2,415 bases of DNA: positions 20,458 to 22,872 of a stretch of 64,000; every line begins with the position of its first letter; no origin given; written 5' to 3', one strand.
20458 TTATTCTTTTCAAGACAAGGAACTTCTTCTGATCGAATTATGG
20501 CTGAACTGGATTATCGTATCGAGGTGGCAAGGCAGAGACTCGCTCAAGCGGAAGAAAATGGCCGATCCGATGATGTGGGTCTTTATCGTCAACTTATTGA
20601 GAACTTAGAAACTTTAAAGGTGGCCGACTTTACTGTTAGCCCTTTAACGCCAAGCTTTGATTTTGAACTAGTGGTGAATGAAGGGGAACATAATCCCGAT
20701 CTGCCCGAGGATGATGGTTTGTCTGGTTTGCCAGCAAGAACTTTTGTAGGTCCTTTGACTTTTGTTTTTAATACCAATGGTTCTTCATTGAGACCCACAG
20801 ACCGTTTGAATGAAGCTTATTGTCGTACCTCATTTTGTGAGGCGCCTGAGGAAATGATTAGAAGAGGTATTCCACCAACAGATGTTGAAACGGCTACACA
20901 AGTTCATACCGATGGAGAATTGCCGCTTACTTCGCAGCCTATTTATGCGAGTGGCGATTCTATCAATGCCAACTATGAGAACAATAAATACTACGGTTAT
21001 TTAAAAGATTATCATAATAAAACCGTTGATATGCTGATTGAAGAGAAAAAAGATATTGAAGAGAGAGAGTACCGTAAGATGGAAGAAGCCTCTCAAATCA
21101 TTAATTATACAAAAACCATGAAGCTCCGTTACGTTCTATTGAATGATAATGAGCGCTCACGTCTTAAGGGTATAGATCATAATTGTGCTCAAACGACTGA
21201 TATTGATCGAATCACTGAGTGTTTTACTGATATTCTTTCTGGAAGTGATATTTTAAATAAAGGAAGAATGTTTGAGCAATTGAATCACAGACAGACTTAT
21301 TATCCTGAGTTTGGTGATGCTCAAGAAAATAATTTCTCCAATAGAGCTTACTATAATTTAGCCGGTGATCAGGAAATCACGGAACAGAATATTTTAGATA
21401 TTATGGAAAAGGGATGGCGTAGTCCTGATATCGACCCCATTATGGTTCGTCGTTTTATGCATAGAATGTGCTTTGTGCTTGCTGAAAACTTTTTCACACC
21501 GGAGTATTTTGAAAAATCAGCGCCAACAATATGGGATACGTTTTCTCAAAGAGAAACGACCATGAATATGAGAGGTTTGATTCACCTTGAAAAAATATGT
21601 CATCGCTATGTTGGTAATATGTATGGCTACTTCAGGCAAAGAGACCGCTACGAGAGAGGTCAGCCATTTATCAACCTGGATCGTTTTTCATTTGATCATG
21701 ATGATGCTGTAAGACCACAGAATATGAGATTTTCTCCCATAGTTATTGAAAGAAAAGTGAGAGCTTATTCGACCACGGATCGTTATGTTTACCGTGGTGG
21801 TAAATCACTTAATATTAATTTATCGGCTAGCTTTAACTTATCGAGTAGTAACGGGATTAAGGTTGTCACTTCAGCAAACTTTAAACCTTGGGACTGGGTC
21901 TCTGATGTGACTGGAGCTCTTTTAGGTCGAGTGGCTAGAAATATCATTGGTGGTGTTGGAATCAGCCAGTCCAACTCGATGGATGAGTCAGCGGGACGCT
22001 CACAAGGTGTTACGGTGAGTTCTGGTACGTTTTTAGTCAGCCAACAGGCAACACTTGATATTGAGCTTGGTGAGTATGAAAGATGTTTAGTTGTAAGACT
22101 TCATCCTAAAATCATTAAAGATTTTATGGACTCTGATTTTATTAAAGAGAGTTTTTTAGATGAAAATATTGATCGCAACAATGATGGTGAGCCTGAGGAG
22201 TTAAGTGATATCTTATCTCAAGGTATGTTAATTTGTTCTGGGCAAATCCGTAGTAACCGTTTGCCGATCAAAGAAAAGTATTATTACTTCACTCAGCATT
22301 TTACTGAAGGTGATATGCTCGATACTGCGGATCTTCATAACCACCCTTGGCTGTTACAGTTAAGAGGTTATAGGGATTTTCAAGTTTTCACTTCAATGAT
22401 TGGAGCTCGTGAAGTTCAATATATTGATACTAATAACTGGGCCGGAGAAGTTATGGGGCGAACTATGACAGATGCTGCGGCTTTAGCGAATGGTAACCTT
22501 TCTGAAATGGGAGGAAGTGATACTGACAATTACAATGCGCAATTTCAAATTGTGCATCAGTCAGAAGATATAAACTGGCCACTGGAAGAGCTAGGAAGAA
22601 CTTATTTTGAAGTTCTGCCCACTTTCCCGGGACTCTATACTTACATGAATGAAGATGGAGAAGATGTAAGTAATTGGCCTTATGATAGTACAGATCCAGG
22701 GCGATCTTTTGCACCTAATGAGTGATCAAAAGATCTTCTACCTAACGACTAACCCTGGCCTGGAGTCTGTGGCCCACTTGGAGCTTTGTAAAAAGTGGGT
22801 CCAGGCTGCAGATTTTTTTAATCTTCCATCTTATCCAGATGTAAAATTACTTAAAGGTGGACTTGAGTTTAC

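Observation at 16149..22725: Translationally coupled outer-membrane barrel plus 1755-aa lipoprotein of unknown family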

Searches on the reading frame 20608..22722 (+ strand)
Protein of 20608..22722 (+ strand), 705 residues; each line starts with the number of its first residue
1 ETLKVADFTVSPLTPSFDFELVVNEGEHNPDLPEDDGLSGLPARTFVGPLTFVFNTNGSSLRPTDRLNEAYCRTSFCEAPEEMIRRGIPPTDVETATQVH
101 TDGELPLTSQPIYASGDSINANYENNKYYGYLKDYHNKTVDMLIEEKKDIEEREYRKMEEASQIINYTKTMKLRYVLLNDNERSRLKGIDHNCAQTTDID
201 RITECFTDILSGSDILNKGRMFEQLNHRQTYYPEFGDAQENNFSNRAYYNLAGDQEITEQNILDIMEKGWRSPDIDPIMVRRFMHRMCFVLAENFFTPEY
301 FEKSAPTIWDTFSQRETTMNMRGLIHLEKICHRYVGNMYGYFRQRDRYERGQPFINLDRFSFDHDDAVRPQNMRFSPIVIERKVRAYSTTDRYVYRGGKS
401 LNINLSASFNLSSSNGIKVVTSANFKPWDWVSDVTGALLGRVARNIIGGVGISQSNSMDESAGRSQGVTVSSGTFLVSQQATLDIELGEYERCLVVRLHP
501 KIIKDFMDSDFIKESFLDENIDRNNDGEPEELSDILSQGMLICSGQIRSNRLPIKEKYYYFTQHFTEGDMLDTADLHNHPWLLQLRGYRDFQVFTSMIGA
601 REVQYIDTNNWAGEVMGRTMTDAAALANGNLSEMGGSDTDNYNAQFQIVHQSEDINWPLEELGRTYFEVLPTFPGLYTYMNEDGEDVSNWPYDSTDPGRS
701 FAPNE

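Call 48: search_protein_representatives(alignment_id=A4)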
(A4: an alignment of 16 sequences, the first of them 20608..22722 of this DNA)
Query: 16 sequences, 689 profile positions. Proteins with E-value up to 0.001 (for the whole library): 446; up to 1e-10: 336; up to 1e-30: 190. The best 150 are listed.
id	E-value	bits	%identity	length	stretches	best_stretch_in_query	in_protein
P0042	2.3e-293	991.7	-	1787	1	1-689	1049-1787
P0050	2.5e-288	975.0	-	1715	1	1-688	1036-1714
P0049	1.1e-286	969.6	-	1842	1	1-688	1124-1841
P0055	1.8e-269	912.7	-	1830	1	1-686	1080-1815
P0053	5.7e-260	881.3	-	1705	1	2-687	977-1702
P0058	6.6e-252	854.6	-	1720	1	2-688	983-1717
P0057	1.2e-231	787.6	-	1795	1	3-686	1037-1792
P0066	9.4e-221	751.7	-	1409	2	240-687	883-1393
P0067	6.3e-216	735.7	-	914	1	2-687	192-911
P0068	2.5e-210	717.2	-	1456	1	1-676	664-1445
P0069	7.0e-197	672.8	-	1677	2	3-683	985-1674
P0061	2.0e-185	634.9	-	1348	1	3-684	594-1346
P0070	3.7e-179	614.2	-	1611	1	2-679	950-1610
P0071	6.7e-176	603.4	-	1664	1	4-674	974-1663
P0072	2.4e-174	598.3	-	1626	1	4-686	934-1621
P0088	5.8e-98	345.8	-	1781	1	29-687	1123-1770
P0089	7.7e-98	345.5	-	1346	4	333-594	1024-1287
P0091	2.3e-92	327.4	-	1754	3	106-686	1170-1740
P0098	4.5e-87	309.9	-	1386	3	368-595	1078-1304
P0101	5.8e-86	306.2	-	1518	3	365-598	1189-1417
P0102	2.3e-85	304.2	-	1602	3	369-593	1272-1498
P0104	2.5e-84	300.8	-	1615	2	371-666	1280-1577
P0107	6.1e-82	292.9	-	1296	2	366-665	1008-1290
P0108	2.0e-81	291.2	-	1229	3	368-664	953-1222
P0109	6.9e-81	289.4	-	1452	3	358-598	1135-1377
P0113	2.7e-80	287.5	-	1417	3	370-592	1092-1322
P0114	1.1e-78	282.1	-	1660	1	36-676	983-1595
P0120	6.5e-77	276.3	-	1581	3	115-592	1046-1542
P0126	7.0e-76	272.9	-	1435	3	363-602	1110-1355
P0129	2.9e-75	270.8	-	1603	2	17-607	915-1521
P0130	5.3e-75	270.0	-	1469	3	367-591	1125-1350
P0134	1.7e-73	265.0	-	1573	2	371-679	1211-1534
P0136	4.9e-73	263.5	-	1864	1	36-679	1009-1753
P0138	7.2e-73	262.9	-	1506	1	35-667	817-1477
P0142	5.9e-72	259.9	-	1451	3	371-595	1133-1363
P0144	1.1e-71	259.0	-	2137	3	327-594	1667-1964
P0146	2.6e-71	257.8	-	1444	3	374-592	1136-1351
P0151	1.6e-70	255.2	-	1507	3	368-592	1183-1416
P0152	1.7e-70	255.1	-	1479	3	333-589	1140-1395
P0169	1.5e-65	238.7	-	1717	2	365-678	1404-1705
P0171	6.9e-64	233.2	-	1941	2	454-684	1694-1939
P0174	5.2e-62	227.0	-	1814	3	349-679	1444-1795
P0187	1.7e-55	205.5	-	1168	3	325-674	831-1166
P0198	1.4e-51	192.5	-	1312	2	328-586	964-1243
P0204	4.2e-50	187.7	-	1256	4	338-595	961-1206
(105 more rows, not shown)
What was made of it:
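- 20608..22722 (+): Conserved C-terminal region (aa 1051-1755), the hallmark of the family. Its profile finds 446 cluster representatives, and the match always lies at their C-terminal end (call 48).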

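Call 51: search_protein_families(library=pfam, proteins=[P0144, P0171, P0104, P0169, P0108, P0204], max_evalue=0.01)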
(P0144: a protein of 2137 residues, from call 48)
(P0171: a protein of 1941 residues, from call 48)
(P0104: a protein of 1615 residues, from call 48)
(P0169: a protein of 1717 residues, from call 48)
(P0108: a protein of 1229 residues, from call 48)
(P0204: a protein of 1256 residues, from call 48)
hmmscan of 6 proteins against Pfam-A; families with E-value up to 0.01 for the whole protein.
P0144 (2137 aa): 1 family
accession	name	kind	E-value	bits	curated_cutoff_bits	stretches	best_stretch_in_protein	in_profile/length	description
PF02978.25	SRP_SPB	-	0.0028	18.4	27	0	1245-1293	10-60/91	Signal peptide binding domain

P0171 (1941 aa): 0 families

P0104 (1615 aa): 0 families

P0169 (1717 aa): 0 families

P0108 (1229 aa): 0 families

P0204 (1256 aa): 0 families

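Call 52: list_cluster_members(proteins=[P0144, P0171, P0104, P0169, P0108, P0204, P0136, P0089, P0088, P0114])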
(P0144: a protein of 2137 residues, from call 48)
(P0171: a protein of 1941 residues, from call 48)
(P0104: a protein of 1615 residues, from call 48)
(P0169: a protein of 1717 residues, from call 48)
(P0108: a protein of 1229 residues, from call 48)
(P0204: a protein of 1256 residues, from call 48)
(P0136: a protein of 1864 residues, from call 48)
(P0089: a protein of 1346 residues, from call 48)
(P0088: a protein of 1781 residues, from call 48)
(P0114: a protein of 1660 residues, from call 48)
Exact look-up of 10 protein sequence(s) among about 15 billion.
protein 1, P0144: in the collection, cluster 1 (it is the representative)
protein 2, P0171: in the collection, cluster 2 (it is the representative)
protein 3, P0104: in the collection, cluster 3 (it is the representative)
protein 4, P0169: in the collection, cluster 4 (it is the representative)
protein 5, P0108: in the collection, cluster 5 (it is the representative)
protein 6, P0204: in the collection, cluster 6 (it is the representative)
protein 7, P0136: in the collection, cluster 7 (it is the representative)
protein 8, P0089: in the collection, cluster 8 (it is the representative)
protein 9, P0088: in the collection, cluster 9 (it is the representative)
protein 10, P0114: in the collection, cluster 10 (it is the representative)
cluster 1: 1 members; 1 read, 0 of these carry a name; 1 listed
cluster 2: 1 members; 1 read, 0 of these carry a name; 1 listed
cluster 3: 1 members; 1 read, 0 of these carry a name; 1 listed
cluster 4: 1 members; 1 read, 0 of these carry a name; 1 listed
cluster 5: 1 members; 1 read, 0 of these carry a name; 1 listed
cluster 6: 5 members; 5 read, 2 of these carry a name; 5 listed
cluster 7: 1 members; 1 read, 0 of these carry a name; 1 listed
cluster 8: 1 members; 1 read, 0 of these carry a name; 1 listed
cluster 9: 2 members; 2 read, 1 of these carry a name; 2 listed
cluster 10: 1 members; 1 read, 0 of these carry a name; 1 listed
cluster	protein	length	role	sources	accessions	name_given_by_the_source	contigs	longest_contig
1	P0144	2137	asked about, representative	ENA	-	-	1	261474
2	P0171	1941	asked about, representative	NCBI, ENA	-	-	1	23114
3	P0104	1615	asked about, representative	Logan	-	-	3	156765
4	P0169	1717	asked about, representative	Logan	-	-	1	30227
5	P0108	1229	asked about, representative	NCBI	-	-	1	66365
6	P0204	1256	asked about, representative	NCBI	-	-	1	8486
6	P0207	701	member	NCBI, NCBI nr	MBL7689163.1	MAG: hypothetical protein JNJ49_14100, partial [Bdellovibrionaceae bacterium] | hypothetical protein [Pseudobdellovibrionaceae bacterium]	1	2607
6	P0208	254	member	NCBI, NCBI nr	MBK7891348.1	MAG: hypothetical protein IPJ84_11010 [Bdellovibrionales bacterium] | hypothetical protein [Bdellovibrionales bacterium]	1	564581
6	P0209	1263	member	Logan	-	-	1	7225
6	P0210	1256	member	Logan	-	-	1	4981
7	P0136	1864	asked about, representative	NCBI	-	-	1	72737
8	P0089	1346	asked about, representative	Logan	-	-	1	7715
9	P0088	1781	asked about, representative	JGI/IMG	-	hypothetical protein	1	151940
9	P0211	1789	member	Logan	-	-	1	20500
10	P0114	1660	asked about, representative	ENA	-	-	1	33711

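Call 53: find_encoding_contigs(protein=P0104, flank=6000, max_places=1)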
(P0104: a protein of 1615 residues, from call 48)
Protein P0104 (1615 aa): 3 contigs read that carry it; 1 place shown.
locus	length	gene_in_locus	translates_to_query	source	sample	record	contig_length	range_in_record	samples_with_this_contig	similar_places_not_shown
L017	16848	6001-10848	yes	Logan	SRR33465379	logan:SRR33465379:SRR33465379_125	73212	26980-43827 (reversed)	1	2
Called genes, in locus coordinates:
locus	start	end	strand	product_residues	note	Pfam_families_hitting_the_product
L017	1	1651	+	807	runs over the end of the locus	-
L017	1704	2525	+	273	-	-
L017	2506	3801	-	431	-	PF22046:FabMG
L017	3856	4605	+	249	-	-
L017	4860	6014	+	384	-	-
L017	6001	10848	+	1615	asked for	-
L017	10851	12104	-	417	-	PF04413:Glycos_transf_N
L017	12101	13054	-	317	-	PF01545:Cation_efflux, PF16916:ZT_dimer (weak)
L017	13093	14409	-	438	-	-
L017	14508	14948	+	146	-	-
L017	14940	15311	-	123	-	-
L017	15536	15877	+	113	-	-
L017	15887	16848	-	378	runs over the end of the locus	PF00027:cNMP_binding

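Call 56: find_encoding_contigs(protein=P0144, flank=6000, max_places=1)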
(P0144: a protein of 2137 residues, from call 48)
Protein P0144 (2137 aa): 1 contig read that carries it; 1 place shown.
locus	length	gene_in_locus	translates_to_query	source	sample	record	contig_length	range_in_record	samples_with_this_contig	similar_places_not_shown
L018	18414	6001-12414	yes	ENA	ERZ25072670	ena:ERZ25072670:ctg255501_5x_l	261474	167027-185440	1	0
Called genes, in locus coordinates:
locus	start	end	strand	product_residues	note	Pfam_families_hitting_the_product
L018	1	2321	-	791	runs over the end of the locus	PF03968:LptD_N (weak), PF04453:LptD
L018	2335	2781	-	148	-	-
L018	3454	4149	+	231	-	PF02163:Peptidase_M50 (weak)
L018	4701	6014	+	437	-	-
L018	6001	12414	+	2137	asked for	-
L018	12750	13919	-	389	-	PF04413:Glycos_transf_N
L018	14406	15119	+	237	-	PF01479:S4 (weak), PF00849:PseudoU_synth_2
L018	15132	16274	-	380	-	PF07995:GSDH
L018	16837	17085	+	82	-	PF01197:Ribosomal_L31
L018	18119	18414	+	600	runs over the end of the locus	-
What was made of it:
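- On LptD-LptE: A genuine LptD gene is found separately in L018 (call 56).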

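Call 70: list_cluster_members(proteins=[P0091, P0098, P0101, P0107, P0120, P0129, P0138, P0174, P0187, P0198])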
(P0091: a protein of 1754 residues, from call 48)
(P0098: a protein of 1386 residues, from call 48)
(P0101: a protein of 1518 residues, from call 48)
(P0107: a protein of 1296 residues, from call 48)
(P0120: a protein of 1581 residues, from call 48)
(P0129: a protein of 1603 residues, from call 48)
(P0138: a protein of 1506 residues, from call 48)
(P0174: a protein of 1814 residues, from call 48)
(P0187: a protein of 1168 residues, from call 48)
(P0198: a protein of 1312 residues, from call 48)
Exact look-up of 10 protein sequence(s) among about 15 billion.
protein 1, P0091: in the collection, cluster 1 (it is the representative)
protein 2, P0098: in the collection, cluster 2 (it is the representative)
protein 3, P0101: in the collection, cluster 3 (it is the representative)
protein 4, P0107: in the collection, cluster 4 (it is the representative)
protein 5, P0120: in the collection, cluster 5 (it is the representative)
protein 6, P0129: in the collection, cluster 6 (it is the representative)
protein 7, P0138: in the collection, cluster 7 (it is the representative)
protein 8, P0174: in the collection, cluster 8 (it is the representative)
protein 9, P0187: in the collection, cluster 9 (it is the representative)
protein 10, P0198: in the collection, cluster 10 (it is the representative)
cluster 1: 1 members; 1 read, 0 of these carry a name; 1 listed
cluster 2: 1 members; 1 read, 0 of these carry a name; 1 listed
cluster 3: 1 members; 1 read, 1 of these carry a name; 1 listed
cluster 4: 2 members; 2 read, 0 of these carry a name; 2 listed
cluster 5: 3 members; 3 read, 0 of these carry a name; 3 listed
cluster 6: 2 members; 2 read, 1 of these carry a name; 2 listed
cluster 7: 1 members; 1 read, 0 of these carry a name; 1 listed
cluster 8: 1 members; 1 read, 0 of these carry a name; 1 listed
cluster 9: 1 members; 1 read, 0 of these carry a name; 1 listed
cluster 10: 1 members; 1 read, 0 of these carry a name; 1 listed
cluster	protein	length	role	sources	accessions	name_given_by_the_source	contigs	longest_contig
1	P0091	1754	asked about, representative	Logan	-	-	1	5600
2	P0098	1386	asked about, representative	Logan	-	-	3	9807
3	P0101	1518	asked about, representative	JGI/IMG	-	hypothetical protein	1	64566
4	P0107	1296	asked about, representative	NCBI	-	-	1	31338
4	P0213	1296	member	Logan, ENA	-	-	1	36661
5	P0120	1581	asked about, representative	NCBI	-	-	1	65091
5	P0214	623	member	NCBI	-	-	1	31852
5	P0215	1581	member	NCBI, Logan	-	-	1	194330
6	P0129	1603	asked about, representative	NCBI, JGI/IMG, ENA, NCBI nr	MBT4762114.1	MAG: hypothetical protein HOO06_10485 [Bdellovibrionaceae bacterium] | hypothetical protein | hypothetical protein [Pseudobdellovibrionaceae bacterium]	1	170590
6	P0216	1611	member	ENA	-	-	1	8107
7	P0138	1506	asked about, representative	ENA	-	-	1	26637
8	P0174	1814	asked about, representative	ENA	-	-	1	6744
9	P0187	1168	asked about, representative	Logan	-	-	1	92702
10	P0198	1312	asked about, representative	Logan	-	-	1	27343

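Call 76: list_cluster_members(proteins=[P0102, P0151, P0146, P0142, P0130, P0109, P0113, P0126, P0152, P0134])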
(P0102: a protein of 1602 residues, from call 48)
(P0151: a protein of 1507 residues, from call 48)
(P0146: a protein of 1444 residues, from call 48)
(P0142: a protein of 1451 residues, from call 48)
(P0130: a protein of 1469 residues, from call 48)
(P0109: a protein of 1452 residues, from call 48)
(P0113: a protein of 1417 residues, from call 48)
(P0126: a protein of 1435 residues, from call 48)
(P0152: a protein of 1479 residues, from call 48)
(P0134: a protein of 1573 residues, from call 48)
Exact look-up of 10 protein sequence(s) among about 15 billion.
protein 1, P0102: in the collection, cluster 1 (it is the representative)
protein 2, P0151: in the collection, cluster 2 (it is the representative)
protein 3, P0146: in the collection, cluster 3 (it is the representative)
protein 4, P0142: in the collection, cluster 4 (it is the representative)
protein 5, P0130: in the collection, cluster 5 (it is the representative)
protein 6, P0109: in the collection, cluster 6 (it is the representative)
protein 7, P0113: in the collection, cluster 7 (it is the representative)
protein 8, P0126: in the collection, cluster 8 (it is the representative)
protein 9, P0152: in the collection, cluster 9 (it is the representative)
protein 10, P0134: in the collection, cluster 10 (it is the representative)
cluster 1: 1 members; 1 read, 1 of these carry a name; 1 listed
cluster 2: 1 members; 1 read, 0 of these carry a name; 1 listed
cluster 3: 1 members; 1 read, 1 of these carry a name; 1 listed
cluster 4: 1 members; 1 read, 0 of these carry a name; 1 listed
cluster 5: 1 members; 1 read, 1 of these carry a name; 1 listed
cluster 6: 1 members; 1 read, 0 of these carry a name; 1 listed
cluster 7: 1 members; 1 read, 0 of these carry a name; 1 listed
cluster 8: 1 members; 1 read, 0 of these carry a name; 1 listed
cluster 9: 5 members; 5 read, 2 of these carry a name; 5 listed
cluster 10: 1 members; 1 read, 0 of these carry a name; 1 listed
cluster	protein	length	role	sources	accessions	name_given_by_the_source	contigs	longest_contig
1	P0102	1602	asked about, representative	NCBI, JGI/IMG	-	hypothetical protein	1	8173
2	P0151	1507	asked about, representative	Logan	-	-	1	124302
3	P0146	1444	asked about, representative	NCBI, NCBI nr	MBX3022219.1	MAG: hypothetical protein KF799_11145 [Bdellovibrionales bacterium] | hypothetical protein [Bdellovibrionales bacterium]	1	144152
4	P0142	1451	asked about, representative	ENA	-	-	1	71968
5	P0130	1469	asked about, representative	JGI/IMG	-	hypothetical protein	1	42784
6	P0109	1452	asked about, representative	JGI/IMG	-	-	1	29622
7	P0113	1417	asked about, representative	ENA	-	-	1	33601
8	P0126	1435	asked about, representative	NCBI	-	-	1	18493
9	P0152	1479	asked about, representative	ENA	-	-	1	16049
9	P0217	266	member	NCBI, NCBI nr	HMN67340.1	MAG TPA: hypothetical protein PKC28_02265, partial [Bdellovibrionales bacterium] | hypothetical protein [Bdellovibrionales bacterium]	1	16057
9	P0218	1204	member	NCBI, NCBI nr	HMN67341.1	MAG TPA: hypothetical protein PKC28_02270, partial [Bdellovibrionales bacterium] | hypothetical protein [Bdellovibrionales bacterium]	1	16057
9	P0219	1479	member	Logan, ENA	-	-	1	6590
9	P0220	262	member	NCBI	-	-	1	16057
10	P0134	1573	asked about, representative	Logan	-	-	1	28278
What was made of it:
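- Tried and rejected: Three cluster look-ups gave only MAG names (calls 52, 70, 76).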

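Call 83: search_protein_families(library=pfam, proteins=[L017:4860-6011:+, L018:4701-6011:+], max_evalue=1)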
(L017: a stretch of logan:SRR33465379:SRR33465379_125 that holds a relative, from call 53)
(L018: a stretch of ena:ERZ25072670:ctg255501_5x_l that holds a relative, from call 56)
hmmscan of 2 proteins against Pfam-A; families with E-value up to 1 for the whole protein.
L017:4860-6011:+ (384 aa): 1 family
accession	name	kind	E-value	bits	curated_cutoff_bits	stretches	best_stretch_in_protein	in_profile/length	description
PF13609.12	Porin_4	-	0.00091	19.6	27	1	73-141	64-112/310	Gram-negative porin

L018:4701-6011:+ (437 aa): 0 families
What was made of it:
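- On Porin superfamily (16-18-strand outer-membrane barrels): Only the L017 barrel gives Porin_4, at 19.6 bits, below the cut-off of 27 (call 83).
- One distant barrel gives a sub-threshold Porin_4 hit: E 9e-4, 19.6 bits against a cut-off of 27 (call 83).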

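Call 84: search_protein_families(library=ncbifam, proteins=[L017:4860-6011:+, L018:4701-6011:+, L017:6001-10845:+], max_evalue=1)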
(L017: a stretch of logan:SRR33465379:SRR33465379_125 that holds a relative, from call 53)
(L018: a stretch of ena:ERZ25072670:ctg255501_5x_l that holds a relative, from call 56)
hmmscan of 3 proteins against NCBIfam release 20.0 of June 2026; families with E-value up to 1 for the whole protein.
L017:4860-6011:+ (384 aa): 0 families

L018:4701-6011:+ (437 aa): 0 families

L017:6001-10845:+ (1615 aa): 0 families
